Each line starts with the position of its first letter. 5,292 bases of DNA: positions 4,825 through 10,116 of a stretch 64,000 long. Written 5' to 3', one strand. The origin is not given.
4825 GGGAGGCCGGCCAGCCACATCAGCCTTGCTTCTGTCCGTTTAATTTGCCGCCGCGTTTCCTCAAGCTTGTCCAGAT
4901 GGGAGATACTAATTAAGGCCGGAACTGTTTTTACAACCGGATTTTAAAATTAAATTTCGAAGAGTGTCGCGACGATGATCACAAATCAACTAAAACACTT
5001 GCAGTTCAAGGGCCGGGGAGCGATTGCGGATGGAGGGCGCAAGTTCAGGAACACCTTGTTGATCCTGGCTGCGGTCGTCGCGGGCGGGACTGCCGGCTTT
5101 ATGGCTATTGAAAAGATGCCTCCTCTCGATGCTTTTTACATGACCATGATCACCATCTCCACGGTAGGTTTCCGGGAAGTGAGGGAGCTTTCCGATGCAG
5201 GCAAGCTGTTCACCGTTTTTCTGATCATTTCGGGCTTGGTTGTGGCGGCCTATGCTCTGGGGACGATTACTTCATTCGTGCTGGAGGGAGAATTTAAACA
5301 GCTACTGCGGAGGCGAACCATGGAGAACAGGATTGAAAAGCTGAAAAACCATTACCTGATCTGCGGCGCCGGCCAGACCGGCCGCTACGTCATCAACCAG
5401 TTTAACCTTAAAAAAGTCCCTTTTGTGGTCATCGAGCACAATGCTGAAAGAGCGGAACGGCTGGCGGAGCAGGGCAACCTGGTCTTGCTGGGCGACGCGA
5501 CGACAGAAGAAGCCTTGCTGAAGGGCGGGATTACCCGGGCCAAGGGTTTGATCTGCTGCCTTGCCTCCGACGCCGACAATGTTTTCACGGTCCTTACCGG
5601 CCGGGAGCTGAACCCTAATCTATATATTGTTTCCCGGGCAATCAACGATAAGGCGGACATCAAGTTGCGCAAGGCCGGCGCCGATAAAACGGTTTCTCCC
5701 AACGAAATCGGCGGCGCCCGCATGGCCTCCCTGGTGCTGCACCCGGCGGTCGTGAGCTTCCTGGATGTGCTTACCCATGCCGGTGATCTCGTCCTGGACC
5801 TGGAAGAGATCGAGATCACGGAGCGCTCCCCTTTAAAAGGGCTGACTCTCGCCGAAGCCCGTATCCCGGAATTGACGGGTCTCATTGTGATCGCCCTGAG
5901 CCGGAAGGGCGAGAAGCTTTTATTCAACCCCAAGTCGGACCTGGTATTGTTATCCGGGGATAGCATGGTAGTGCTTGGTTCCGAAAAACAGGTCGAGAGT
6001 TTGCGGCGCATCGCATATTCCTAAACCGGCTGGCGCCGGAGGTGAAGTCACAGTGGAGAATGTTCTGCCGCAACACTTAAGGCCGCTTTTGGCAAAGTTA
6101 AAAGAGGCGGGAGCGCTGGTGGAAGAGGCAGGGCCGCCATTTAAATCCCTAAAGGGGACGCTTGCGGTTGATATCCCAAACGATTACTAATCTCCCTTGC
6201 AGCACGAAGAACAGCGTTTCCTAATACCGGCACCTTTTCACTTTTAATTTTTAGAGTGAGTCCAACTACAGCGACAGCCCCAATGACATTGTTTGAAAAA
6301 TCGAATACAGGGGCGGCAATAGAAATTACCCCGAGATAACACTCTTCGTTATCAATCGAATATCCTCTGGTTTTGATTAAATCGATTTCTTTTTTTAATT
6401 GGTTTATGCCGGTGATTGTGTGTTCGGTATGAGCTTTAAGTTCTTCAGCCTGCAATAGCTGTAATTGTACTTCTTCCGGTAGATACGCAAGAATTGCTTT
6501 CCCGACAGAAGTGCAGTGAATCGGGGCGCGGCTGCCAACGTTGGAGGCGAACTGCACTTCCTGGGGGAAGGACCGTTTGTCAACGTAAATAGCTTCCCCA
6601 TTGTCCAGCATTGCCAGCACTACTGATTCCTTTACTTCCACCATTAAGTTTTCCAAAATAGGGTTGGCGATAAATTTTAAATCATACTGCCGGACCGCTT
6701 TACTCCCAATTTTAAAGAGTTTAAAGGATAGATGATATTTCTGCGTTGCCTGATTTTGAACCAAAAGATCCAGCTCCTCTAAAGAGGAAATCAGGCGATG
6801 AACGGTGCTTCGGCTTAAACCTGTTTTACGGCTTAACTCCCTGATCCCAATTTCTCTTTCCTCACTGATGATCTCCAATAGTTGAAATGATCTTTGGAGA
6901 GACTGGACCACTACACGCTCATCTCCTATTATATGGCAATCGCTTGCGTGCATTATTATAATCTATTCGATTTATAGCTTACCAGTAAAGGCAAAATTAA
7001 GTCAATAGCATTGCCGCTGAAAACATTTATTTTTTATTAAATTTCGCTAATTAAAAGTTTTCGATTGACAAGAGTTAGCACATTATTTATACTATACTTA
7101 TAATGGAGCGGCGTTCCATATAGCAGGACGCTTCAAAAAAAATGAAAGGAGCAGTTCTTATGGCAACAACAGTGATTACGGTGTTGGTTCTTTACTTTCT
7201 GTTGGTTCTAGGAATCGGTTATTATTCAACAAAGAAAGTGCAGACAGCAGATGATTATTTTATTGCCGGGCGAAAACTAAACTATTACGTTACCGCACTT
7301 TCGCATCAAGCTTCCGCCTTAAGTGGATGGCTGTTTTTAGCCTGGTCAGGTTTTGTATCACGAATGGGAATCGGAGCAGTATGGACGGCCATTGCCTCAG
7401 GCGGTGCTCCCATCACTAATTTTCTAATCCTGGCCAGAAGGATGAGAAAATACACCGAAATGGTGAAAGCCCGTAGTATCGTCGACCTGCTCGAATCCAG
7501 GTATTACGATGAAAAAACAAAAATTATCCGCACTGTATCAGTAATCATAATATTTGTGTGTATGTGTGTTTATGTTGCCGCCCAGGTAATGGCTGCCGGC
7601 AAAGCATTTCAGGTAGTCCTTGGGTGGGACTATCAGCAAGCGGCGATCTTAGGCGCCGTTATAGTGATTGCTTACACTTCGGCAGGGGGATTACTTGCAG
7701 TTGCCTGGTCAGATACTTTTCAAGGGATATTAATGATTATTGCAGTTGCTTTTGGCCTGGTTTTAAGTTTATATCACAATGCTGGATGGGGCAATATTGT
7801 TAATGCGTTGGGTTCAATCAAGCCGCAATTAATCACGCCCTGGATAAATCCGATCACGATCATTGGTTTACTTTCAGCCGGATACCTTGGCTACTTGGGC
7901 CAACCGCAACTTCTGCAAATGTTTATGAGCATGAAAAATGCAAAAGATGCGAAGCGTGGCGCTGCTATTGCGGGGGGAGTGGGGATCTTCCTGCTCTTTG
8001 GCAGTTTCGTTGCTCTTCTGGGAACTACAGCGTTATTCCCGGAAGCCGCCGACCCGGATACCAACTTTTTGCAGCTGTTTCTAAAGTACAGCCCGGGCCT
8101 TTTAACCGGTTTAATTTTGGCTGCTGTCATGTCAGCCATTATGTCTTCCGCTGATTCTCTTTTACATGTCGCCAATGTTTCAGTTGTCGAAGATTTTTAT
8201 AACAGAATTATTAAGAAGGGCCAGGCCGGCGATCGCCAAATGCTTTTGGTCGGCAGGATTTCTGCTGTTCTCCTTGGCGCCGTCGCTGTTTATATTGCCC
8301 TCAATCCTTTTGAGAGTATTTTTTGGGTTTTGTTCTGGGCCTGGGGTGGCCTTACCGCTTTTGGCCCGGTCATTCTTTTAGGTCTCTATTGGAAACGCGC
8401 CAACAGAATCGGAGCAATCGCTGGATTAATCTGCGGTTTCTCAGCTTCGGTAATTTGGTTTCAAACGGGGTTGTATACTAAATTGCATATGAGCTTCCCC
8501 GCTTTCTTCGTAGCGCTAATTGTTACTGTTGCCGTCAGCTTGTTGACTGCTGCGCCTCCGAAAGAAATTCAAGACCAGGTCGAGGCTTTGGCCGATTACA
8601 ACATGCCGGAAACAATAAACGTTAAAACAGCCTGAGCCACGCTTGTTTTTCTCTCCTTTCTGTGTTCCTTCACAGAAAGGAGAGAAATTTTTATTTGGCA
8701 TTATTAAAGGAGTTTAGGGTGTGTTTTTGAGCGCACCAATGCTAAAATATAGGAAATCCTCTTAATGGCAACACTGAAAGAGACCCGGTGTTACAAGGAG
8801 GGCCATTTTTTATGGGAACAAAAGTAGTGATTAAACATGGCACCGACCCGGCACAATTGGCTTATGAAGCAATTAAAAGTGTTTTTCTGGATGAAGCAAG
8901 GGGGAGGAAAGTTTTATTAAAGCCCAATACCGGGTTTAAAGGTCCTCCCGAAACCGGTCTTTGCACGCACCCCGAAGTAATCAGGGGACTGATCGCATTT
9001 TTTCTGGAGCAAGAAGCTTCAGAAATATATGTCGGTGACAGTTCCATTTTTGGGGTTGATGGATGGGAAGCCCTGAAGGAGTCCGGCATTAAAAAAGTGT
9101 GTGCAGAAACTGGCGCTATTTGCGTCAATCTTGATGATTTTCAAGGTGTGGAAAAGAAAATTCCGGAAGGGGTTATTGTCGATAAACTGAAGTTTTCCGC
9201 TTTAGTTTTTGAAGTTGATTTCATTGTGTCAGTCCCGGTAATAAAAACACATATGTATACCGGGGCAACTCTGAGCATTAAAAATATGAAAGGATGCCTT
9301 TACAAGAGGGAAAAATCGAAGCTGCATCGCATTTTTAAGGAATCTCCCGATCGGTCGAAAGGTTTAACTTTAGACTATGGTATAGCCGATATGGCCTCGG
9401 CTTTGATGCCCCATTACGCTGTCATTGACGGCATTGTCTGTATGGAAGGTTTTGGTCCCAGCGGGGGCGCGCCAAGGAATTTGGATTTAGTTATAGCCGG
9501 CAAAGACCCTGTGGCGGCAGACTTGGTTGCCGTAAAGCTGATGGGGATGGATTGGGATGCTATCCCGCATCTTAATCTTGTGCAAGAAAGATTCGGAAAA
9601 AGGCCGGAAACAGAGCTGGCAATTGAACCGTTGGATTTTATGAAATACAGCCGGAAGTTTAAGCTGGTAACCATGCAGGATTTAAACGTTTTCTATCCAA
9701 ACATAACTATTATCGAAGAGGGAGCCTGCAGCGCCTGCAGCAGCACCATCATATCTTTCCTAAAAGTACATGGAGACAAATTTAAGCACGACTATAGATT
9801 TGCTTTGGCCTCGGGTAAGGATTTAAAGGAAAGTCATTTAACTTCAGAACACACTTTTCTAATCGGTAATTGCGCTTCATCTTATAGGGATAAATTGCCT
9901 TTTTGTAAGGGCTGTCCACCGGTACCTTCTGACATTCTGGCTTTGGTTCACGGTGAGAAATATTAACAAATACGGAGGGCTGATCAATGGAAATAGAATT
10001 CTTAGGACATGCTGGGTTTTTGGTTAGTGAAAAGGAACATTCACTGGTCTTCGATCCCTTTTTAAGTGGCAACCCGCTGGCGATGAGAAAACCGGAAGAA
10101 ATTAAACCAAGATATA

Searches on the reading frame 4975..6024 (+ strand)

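Call 47: search_protein_families(library=pfam, proteins=[window:4975-6024:+])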
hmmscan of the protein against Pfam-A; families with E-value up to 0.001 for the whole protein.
window:4975-6024:+ (349 aa): 4 families
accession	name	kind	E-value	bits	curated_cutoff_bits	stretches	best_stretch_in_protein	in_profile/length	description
PF02254.24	TrkA_N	-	2.5e-30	105.6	23.8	1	127-242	1-116/116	TrkA-N domain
PF02080.26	TrkA_C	-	3e-14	53.1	27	1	276-346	1-69/71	TrkA-C domain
PF07885.22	Ion_trans_2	-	5.1e-14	52.4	22.5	1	30-102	2-77/79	Ion channel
PF06241.17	Castor_Poll_mid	-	0.00036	20.9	26.7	1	276-340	29-93/104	Castor and Pollux, part of voltage-gated ion channel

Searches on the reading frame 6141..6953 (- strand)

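Call 47: search_protein_families(library=pfam, proteins=[window:6141-6953:-])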
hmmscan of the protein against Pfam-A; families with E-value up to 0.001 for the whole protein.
window:6141-6953:- (270 aa): 11 families
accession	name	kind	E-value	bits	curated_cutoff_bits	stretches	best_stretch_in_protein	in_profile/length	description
PF01614.24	IclR_C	-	3.6e-47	160.6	24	1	85-257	2-174/174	Bacterial transcriptional regulator IclR C-terminal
PF09339.16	HTH_IclR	-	1.2e-14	54.3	22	1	18-67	1-51/52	IclR helix-turn-helix domain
PF13412.12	HTH_24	-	3.7e-08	33.3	21.9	1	23-63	6-46/48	Winged helix-turn-helix DNA-binding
PF12802.13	MarR_2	-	3.1e-06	27.7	27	1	23-66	8-52/61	MarR family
PF25213.1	HVO_A0261_N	-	7.4e-06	26.2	35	1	23-75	14-63/86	HVO_A0261 N-terminal domain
PF25212.1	HVO_A0114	-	1.1e-05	25.6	27.6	1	21-71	23-73/84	HVO_A0114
PF08279.18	HTH_11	-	2e-05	24.8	25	1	21-61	1-42/55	HTH domain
PF08280.17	HTH_Mga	-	5e-05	23.6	23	1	21-61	6-46/59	M protein trans-acting positive regulator (MGA) HTH domain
PF01047.28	MarR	-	8.1e-05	22.9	24.6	1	22-64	5-47/59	MarR family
PF13404.12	HTH_AsnC-type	-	0.00086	19.5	27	0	24-53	7-36/42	AsnC-type helix-turn-helix domain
PF24185.1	DUF7413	-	0.00095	19.9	27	0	150-211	30-90/128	Domain of unknown function (DUF7413)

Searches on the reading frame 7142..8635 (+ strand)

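Call 47: search_protein_families(library=pfam, proteins=[window:7142-8635:+])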
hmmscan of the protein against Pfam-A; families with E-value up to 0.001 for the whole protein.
window:7142-8635:+ (497 aa): 1 family
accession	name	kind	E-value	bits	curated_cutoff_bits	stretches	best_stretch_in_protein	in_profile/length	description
PF00474.23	SSF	-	1.2e-68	232.3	22.8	1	39-432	1-406/406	Sodium:solute symporter family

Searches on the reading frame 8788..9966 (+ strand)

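Call 47: search_protein_families(library=pfam, proteins=[window:8788-9966:+])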
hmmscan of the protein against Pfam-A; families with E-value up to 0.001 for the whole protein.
window:8788-9966:+ (392 aa): 1 family
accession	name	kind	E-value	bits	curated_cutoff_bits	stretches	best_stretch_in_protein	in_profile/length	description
PF04015.17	DUF362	-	2.5e-52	178.3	24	1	42-249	1-199/200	Domain of unknown function (DUF362)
